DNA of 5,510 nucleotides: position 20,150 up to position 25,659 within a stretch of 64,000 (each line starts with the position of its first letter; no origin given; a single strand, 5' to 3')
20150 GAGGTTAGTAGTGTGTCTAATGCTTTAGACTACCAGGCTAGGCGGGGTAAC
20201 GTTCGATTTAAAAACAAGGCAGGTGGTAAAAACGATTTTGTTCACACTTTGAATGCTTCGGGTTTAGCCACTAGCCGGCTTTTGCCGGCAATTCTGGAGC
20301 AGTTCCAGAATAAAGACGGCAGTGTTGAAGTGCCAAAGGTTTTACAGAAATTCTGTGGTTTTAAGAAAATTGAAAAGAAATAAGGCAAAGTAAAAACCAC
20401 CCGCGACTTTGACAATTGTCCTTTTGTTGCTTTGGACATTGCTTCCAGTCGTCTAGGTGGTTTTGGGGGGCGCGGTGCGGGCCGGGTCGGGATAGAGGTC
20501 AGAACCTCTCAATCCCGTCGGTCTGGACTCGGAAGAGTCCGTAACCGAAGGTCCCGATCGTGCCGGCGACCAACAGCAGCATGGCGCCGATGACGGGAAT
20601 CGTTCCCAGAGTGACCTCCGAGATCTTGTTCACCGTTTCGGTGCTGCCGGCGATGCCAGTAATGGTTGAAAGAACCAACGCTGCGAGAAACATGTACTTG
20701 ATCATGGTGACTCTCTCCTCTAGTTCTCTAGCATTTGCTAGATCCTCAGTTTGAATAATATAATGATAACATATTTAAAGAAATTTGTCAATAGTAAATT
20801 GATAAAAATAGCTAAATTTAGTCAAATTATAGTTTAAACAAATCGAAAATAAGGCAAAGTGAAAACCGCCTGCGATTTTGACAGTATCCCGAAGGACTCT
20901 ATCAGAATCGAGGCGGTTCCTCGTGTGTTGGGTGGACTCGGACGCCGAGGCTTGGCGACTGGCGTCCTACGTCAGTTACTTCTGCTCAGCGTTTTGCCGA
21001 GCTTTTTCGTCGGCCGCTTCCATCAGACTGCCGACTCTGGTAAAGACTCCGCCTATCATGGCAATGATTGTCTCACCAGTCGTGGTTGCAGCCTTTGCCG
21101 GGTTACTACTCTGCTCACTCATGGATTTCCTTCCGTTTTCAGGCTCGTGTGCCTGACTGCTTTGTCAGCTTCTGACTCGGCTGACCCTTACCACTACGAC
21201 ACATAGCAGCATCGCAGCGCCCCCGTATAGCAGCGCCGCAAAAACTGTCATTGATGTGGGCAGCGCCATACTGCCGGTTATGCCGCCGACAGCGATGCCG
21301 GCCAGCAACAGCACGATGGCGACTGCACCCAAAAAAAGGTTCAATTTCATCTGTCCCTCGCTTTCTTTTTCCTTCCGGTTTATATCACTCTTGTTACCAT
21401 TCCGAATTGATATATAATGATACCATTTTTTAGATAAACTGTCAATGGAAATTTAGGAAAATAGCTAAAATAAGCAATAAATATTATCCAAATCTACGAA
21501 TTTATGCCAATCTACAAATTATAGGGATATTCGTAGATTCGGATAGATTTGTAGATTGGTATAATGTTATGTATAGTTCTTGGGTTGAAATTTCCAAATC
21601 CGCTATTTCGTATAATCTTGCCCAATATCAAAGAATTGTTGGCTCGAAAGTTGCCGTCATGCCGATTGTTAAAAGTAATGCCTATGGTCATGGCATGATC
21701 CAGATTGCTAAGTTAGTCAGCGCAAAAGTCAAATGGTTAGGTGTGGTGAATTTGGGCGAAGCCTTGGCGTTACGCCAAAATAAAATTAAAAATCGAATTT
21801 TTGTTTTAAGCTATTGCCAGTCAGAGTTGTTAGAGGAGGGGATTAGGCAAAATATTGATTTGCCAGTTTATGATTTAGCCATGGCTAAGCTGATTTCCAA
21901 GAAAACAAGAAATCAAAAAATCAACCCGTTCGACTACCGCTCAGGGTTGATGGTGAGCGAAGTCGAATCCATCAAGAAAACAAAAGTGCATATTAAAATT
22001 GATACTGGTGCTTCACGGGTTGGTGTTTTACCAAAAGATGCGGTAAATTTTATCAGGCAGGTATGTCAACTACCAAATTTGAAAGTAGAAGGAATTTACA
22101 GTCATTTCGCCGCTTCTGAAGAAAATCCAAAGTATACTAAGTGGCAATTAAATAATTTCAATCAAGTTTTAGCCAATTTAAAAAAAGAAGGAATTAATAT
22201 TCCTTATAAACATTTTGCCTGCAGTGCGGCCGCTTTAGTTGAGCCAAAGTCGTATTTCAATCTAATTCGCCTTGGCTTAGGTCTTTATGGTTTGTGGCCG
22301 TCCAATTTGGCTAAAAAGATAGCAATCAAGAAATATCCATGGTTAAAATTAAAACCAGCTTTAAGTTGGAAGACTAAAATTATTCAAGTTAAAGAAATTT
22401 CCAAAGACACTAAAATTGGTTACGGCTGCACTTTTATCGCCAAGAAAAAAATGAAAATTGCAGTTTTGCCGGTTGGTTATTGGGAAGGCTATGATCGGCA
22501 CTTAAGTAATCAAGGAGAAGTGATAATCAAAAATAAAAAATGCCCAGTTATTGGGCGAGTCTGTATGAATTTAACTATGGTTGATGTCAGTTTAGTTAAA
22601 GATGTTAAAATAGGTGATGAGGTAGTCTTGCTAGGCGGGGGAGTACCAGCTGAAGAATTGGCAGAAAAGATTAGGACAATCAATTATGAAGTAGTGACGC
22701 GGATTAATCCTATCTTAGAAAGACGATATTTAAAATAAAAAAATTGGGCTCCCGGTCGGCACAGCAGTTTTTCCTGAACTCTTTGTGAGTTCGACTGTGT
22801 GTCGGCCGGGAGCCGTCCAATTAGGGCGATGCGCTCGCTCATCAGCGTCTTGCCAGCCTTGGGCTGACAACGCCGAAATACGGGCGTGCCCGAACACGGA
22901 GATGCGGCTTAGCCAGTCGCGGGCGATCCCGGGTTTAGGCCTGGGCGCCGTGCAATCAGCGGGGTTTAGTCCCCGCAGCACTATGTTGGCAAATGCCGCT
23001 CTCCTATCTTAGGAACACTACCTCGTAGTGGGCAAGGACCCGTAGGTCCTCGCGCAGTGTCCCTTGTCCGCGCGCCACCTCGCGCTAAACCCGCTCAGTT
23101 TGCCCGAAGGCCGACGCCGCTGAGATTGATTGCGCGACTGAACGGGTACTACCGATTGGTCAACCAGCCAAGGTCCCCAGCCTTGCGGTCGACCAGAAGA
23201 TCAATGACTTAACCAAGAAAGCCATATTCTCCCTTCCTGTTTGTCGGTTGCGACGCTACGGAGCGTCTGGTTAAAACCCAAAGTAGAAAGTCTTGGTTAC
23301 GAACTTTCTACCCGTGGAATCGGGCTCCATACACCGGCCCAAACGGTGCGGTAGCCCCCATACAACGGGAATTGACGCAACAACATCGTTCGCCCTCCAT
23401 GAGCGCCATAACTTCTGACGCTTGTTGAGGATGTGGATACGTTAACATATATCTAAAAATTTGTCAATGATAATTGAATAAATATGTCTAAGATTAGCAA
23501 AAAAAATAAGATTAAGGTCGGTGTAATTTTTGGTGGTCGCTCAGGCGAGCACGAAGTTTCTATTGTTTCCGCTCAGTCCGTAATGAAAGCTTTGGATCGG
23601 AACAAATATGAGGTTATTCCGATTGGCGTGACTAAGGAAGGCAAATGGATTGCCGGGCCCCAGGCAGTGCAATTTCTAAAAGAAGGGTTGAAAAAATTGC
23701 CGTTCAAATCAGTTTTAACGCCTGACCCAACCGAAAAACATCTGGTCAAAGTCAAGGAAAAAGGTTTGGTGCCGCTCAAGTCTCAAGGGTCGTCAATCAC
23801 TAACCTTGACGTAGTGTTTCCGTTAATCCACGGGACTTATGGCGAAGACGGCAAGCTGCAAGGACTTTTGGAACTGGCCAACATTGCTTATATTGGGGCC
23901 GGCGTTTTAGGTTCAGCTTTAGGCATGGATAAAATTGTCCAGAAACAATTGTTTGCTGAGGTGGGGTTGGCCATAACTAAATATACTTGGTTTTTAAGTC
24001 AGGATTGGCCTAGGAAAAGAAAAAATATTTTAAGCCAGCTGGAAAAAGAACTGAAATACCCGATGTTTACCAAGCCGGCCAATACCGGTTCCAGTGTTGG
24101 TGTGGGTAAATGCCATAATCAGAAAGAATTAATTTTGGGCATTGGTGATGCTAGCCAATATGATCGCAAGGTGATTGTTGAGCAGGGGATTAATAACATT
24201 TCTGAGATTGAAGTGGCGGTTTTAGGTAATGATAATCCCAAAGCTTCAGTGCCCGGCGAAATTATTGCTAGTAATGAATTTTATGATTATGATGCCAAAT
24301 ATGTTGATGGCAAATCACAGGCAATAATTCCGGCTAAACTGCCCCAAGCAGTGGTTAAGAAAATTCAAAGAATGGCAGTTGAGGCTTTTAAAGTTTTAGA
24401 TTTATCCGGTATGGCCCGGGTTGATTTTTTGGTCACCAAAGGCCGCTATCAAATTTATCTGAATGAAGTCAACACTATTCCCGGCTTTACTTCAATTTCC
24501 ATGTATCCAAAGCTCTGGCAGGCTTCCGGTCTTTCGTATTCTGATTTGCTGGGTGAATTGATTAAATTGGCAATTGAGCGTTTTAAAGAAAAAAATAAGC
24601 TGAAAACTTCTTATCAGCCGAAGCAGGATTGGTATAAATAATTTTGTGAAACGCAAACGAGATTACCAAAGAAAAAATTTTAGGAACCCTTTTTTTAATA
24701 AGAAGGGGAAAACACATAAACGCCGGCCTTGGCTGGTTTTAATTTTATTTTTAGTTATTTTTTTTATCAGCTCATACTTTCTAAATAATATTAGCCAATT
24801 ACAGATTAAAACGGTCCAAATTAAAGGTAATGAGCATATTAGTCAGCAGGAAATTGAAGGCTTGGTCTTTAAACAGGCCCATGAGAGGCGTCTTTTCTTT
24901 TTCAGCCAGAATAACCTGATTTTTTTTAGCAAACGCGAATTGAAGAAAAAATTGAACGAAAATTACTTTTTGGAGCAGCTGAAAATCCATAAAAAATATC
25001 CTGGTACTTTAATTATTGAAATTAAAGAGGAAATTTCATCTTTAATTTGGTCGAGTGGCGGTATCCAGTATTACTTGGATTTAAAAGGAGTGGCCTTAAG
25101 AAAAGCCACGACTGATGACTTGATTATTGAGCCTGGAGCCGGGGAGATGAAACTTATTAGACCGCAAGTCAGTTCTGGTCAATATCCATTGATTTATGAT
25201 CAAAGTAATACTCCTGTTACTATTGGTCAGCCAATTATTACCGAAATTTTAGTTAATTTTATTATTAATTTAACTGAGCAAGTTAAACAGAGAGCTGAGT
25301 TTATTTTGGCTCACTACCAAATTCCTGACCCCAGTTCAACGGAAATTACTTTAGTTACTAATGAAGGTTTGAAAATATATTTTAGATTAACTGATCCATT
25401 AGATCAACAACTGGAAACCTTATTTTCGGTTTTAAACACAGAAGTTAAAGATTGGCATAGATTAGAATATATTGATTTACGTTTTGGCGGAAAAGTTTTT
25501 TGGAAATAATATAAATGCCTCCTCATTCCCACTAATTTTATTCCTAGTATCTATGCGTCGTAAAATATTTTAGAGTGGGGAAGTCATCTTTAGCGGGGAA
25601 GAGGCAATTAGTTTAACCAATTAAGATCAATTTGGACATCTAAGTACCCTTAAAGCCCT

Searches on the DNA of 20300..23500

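Call 90: search_rna_families(source=window, start=20300, end=23500, threshold=evalue, max_evalue=1)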
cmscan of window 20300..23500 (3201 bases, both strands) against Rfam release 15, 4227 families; matches with E-value up to 1: 1.
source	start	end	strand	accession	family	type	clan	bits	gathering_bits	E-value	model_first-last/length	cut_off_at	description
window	21483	21567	+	RF04154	mir-1277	Gene; miRNA;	-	30.8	81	0.0047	1-78/78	no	mir-1277 microRNA precursor family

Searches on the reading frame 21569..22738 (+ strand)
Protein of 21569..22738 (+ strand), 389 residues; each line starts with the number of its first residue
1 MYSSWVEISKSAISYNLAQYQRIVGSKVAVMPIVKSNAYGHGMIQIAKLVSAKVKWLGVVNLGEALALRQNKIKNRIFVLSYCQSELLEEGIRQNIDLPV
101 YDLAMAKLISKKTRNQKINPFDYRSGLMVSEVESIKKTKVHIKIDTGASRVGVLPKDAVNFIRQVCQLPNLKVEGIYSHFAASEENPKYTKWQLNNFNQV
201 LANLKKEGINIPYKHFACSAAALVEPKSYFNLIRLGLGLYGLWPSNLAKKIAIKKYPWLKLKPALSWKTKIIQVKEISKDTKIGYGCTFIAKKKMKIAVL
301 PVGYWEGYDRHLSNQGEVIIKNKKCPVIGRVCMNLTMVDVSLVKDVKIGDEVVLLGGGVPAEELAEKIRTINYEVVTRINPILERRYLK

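Call 58: search_protein_families(library=pfam, proteins=[window:21569-22738:+], max_evalue=0.01)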
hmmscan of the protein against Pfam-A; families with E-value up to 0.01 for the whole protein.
window:21569-22738:+ (389 aa): 2 families
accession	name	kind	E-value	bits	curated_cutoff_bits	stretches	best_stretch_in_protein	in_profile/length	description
PF01168.26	Ala_racemase_N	-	3e-57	194.3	24.1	1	8-242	1-218/220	Alanine racemase, N-terminal domain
PF00842.27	Ala_racemase_C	-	5.5e-45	152.5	25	1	264-387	1-127/127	Alanine racemase, C-terminal domain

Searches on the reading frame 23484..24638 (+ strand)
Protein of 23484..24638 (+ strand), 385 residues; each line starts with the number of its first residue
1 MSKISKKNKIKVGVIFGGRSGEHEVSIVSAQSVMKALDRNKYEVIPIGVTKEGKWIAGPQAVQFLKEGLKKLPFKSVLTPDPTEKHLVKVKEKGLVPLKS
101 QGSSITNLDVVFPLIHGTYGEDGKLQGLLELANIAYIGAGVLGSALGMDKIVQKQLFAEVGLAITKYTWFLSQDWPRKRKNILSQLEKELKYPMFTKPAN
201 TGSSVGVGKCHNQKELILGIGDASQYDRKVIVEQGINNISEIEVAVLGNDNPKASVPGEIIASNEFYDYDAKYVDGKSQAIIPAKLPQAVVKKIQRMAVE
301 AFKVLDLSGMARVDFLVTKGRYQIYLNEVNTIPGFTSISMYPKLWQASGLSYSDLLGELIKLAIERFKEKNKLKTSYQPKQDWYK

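Call 27: find_related_loci(query=window:23484-24638:+, collection=genome_contigs, flank=6000)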
Query window:23484-24638:+ (385 aa) in genome_contigs; peptide patterns used: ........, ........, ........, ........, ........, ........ (x = any residue, [..] = any of these).
600 stretches matched a pattern (row limit reached: there are more); 510 encode a relative of the query (tblastn E <= 1e-3); the best 80 are kept; 80 distinct loci.
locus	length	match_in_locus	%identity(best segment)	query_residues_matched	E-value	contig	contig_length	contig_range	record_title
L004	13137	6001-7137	74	7-385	0e+0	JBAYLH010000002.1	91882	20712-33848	MAG: Candidatus Buchananbacteria bacterium isolate SO_2016_GW1_99 scaffold00555_OW334_2016, whole genome shotgun sequenc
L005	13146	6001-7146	70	4-385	0e+0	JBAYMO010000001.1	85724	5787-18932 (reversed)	MAG: Candidatus Buchananbacteria bacterium isolate SO_2016_LW1_41 scaffold00131_LW64-88_2016, whole genome shotgun seque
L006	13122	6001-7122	69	12-385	4e-177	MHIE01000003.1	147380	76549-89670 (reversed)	MAG: Candidatus Buchananbacteria bacterium RIFCSPHIGHO2_01_FULL_44_11 rifcsphigho2_01_scaffold_1150, whole genome shotgu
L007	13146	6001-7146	66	1-385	2e-172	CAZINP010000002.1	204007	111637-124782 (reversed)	MAG TPA_asm: uncultured Gammaproteobacteria bacterium isolate binchicken_co27_465 genome assembly, contig: NODE_65_lengt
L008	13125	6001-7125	65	9-385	6e-167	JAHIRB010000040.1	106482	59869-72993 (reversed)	MAG: Patescibacteria group bacterium isolate MM_PC_MetaG.mb.11 MM_PC_MetaG.mb.11_k141_1667325, whole genome shotgun sequ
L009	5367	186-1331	62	1-385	2e-167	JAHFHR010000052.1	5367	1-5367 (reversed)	MAG: bacterium isolate nzgw343 NODE_34204_length_5368_cov_4.190013, whole genome shotgun sequence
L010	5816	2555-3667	64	8-385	3e-165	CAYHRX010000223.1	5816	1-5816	MAG TPA_asm: uncultured Chitinophagales bacterium isolate ERP119705_co14_37 genome assembly, contig: NODE_25058_length_5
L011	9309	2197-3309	62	8-385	3e-161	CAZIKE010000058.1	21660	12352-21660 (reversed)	MAG TPA_asm: uncultured Chitinophagales bacterium isolate SRP290908_co1_392 genome assembly, contig: NODE_3096_length_21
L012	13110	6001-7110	61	8-385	6e-160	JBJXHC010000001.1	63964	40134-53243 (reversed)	MAG: Bacteroidota bacterium isolate F1F2.bin.124 k127_4077329, whole genome shotgun sequence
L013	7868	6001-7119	61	6-385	5e-160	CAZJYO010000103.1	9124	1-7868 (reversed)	MAG TPA_asm: uncultured Chitinophagales bacterium isolate SRP237561_co1_266 genome assembly, contig: NODE_15039_length_9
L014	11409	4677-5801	61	4-385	9e-159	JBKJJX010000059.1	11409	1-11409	MAG: Bacteroidota bacterium isolate ant_bin.22 S1Ck117_4586988_flag_1_multi_10.9796_len_11409, whole genome shotgun sequ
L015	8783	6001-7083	61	1-385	4e-158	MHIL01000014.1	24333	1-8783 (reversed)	MAG: Candidatus Buchananbacteria bacterium RIFCSPHIGHO2_02_FULL_56_16 rifcsphigho2_02_scaffold_20331, whole genome shotg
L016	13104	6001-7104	61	9-385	6e-158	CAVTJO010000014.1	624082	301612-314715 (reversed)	MAG: uncultured Bacteroidetes bacterium isolate MFD05942.bin.1.467 genome assembly, contig: contig_54901, whole genome s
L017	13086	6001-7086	64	1-385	3e-157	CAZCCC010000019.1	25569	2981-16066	MAG TPA_asm: uncultured Gammaproteobacteria bacterium isolate SRP241326_co3_326 genome assembly, contig: NODE_2705_lengt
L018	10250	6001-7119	62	8-385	1e-156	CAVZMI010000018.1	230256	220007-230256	MAG: Ignavibacteriota bacterium isolate MFD04408.bin.2.180 genome assembly, contig: contig_51508, whole genome shotgun s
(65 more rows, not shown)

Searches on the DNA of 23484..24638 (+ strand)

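Call 107: search_rna_families(sources=[L004, L005, L007, L008, L009, L017, L087, L088, L090, L092, L094, L099, L100], threshold=gathering)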
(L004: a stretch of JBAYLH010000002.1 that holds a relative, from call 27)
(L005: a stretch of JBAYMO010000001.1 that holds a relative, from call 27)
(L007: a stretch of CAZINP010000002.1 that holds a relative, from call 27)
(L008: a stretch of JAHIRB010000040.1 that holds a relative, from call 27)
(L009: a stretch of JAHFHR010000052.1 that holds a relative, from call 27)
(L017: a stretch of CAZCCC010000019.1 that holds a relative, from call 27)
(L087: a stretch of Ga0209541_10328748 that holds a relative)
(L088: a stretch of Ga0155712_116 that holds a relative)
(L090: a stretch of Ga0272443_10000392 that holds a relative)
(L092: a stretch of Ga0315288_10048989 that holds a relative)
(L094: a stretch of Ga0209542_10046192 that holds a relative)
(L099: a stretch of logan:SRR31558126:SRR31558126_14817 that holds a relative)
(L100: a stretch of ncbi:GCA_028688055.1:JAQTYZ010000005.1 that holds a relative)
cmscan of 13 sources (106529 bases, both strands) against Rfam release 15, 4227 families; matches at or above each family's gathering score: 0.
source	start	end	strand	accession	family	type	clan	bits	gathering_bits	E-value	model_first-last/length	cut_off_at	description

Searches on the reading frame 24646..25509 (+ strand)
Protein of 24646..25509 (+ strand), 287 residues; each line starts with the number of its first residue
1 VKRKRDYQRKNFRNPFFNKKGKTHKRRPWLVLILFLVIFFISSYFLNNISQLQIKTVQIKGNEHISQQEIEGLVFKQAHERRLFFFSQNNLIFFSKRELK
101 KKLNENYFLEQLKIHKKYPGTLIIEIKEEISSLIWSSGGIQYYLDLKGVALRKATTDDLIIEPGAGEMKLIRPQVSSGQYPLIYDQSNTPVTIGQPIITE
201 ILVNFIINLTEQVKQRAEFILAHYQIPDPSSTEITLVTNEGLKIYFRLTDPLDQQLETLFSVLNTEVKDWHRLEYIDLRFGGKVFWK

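Call 58: search_protein_families(library=pfam, proteins=[window:24646-25509:+], max_evalue=0.01)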
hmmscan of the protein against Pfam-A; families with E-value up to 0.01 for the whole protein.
window:24646-25509:+ (287 aa): 1 family
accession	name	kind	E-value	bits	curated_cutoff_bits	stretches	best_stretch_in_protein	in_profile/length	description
PF08478.15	POTRA_1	-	1.8e-09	38.2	23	1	53-128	2-68/69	POTRA domain, FtsQ-type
